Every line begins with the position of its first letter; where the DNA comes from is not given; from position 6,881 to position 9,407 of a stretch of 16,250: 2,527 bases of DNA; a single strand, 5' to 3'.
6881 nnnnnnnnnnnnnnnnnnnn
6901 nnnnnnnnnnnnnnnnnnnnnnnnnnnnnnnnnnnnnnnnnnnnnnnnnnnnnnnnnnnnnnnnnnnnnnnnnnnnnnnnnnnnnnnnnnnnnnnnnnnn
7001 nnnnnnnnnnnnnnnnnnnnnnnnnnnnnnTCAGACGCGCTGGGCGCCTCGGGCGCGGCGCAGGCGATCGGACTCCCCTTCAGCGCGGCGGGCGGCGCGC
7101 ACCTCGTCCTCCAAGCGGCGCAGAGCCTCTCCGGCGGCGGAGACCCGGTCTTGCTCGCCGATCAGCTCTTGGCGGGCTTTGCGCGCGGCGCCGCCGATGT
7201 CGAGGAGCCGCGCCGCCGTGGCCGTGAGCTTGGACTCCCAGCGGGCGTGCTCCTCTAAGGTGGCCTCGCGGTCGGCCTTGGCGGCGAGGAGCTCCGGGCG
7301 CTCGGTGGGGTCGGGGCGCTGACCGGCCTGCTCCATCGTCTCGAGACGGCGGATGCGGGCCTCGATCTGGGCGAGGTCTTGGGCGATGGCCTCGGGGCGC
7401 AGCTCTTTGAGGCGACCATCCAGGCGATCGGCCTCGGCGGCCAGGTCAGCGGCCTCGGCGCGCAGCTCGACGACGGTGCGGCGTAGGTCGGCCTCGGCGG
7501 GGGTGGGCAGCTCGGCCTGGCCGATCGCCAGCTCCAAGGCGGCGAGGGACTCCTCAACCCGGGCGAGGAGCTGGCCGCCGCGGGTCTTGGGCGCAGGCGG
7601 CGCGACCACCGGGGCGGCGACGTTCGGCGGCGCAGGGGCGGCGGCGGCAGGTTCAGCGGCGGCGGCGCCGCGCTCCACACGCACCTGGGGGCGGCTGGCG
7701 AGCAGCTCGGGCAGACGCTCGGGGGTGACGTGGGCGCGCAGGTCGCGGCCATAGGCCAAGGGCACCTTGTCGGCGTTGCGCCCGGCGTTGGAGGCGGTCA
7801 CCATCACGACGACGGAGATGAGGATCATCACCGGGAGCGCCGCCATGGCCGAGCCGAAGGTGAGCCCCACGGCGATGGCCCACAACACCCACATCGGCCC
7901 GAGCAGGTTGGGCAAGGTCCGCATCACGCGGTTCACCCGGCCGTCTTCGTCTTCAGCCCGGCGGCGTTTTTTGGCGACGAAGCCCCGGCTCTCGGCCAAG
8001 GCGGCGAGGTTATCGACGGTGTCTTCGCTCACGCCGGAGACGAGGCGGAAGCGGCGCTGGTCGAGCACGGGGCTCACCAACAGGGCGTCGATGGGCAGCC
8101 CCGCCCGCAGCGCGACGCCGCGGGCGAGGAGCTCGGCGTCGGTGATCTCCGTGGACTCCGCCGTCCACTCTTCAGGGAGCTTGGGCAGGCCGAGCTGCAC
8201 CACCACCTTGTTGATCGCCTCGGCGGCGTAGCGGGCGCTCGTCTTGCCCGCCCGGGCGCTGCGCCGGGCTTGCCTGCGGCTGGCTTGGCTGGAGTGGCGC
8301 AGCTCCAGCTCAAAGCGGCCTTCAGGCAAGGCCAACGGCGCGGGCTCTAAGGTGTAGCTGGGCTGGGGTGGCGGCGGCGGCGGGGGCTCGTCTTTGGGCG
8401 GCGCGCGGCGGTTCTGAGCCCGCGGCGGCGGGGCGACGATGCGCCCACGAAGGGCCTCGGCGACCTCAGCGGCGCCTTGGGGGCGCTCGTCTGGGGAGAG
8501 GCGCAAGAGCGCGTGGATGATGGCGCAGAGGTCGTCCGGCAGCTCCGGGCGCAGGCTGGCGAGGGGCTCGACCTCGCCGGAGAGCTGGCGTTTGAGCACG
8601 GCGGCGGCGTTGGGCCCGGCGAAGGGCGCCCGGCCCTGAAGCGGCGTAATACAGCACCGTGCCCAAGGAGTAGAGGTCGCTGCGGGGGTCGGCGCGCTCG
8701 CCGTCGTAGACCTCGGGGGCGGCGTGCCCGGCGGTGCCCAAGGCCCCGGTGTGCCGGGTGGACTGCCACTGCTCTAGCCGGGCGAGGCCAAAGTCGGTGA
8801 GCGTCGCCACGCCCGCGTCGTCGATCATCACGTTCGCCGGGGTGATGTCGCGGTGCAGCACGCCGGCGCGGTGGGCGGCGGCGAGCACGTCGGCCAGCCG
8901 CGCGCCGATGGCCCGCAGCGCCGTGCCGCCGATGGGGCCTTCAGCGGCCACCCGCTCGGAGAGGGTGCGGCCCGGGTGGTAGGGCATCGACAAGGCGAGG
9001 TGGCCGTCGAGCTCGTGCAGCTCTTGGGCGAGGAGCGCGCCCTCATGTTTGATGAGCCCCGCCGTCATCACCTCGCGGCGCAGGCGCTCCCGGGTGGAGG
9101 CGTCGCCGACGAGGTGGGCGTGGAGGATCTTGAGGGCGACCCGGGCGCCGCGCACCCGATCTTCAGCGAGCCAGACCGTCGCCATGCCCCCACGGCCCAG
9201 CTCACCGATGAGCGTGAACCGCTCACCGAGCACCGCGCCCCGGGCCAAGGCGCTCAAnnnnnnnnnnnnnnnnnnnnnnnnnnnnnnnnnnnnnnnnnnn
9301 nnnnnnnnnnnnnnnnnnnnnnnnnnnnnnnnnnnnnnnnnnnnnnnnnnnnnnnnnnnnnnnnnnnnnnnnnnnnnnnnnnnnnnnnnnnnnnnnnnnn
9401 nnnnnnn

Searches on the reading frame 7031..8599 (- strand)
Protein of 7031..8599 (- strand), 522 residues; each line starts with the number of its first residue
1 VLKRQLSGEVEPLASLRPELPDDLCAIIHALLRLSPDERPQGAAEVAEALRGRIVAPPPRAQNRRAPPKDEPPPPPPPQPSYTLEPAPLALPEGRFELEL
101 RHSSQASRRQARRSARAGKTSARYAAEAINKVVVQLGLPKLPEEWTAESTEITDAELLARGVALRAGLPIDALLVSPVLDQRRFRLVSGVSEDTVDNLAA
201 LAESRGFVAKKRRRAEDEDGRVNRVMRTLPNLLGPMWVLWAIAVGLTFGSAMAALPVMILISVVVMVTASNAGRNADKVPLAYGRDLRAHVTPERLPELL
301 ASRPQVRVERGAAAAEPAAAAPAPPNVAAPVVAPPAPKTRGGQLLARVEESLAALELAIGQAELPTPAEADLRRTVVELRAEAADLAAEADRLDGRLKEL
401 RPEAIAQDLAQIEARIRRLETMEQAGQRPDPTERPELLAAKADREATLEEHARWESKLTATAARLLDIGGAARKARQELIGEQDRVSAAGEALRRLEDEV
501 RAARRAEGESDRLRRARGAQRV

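Call 7: search_protein_families(library=pfam, proteins=[window:7031-8599:-], max_evalue=0.01)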
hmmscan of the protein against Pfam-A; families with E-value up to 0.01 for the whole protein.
window:7031-8599:- (522 aa): 0 families

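Call 11: search_protein_families(library=padloc, proteins=[window:7031-8599:-], max_evalue=0.01)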
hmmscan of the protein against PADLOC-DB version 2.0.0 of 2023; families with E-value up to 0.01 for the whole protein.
window:7031-8599:- (522 aa): 5 families
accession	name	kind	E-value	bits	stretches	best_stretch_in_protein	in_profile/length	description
PDLC04054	PD-T4-6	-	1.3e-07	29.4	1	1-109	221-322/347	-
PDLC04055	PD-T4-6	-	0.0009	16.1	1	9-51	291-333/496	-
PDLC04053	PD-T4-6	-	0.0014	16.2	1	4-63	222-281/311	-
PDLC04042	PD-T4-6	-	0.0041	14.8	1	4-57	223-276/292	-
PDLC03863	LmuB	-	0.0091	12.7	0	368-502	335-472/610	-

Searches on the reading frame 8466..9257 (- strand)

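Call 7: search_protein_families(library=pfam, proteins=[window:8466-9257:-], max_evalue=0.01)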
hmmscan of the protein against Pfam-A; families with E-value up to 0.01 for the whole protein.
window:8466-9257:- (263 aa): 5 families
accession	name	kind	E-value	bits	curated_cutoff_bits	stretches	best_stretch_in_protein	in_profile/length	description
PF00069.31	Pkinase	-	5.7e-31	108.3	31.7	1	15-213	2-198/263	Protein kinase domain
PF07714.23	PK_Tyr_Ser-Thr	-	1.6e-15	57.5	23.1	1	16-205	3-197/258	Protein tyrosine and serine/threonine kinase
PF01636.29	APH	-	0.00013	22.2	23.2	1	118-161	155-199/239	Phosphotransferase enzyme family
PF17667.7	Pkinase_fungal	-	0.0008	18.7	24.1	1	130-203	305-384/387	Fungal protein kinase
PF03109.22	ABC1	-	0.0027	17.3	22.9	0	117-160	171-215/244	ABC1 atypical kinase-like domain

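Call 11: search_protein_families(library=padloc, proteins=[window:8466-9257:-], max_evalue=0.01)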
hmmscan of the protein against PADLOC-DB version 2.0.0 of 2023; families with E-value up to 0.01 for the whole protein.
window:8466-9257:- (263 aa): 35 families (the best 25 are shown)
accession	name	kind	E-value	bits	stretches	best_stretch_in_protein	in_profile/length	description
PDLC04042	PD-T4-6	-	2.3e-55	186.3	1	7-209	4-209/292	-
PDLC04053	PD-T4-6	-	3e-49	166.1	1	13-209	10-208/311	-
PDLC04054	PD-T4-6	-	2.5e-44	150.1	1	6-207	6-208/347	-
PDLC04061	PD-T4-6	-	2.3e-43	147.4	1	7-204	11-215/510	-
PDLC04043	PD-T4-6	-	2.3e-43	146.9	1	12-208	15-213/452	-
PDLC04039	PD-T4-6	-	3.2e-42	143.1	1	7-208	10-211/458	-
PDLC04060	PD-T4-6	-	2.3e-41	140.2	1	7-204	3-201/486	-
PDLC04041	PD-T4-6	-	5.7e-40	135.9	1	3-208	20-230/443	-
PDLC04138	mad6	-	2.1e-39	133.9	1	10-208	49-252/659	mads_6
PDLC04052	PD-T4-6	-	7.3e-38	129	1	8-208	5-212/496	-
PDLC04047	PD-T4-6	-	1.3e-36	124.3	1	11-204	9-204/327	-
PDLC04048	PD-T4-6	-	1e-35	121.8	1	7-204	5-204/354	-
PDLC04040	PD-T4-6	-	8.3e-35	118.5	1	20-207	2-200/547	-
PDLC04057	PD-T4-6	-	1.3e-34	118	1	7-208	3-206/443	-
PDLC04050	PD-T4-6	-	2.8e-33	113.5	1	5-237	57-294/480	-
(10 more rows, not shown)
